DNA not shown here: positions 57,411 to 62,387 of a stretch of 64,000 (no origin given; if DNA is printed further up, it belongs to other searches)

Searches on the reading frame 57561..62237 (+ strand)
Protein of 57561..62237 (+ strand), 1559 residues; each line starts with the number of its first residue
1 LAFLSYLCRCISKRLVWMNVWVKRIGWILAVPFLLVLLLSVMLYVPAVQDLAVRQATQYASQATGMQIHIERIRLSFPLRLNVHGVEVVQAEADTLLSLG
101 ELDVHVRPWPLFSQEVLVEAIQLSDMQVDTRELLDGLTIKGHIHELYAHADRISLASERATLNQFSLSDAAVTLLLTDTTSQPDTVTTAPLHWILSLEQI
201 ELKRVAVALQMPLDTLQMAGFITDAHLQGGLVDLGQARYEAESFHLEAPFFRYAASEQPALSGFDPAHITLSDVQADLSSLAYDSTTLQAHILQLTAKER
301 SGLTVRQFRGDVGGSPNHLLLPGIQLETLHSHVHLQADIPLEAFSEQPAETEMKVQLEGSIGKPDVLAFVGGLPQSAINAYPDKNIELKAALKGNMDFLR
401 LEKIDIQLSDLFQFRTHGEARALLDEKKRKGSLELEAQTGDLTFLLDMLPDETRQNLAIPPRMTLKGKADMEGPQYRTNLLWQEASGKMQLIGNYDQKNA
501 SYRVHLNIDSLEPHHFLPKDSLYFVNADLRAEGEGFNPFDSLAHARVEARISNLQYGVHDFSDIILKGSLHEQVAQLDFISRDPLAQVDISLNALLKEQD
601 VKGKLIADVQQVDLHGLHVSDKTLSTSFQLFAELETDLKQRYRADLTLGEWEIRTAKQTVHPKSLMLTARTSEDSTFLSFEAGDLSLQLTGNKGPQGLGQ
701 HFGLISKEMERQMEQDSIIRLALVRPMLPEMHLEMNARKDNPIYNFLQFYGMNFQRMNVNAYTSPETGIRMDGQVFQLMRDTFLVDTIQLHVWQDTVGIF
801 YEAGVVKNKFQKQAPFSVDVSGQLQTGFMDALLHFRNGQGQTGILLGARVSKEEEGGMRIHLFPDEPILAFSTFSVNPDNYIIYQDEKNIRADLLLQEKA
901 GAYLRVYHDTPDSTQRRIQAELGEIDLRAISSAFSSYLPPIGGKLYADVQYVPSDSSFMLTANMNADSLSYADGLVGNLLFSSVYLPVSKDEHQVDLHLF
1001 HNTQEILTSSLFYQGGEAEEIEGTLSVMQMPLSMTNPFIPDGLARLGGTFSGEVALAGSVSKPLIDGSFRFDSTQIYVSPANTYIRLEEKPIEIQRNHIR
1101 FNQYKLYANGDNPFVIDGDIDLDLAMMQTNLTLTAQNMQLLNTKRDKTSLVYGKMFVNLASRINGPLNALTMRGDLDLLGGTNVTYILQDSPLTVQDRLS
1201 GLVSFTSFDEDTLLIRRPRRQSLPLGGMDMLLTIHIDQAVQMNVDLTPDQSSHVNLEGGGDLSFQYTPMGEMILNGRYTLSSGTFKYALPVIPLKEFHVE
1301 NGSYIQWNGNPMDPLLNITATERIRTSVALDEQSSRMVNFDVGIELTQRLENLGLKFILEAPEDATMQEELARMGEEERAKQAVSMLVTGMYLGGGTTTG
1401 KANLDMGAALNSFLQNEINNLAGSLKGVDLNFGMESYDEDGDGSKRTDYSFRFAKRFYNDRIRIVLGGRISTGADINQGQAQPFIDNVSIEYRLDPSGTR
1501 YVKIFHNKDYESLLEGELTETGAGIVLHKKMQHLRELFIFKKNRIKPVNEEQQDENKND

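Call 70: search_protein_families(library=pfam, proteins=[window:57561-62237:+], max_evalue=0.00001)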
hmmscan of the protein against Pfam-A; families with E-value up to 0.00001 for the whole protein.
window:57561-62237:+ (1559 aa): 3 families
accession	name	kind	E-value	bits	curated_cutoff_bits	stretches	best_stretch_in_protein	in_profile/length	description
PF04357.19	TamB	-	8.7e-41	140.9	22.4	1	1110-1507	9-368/381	TamB, inner membrane protein subunit of TAM complex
PF05359.17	DUF748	-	1.5e-11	43.5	50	1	16-129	8-118/1037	Domain of Unknown Function (DUF748)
PF05170.20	AsmA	-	1.6e-06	27.7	29.8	1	27-178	6-141/607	AsmA family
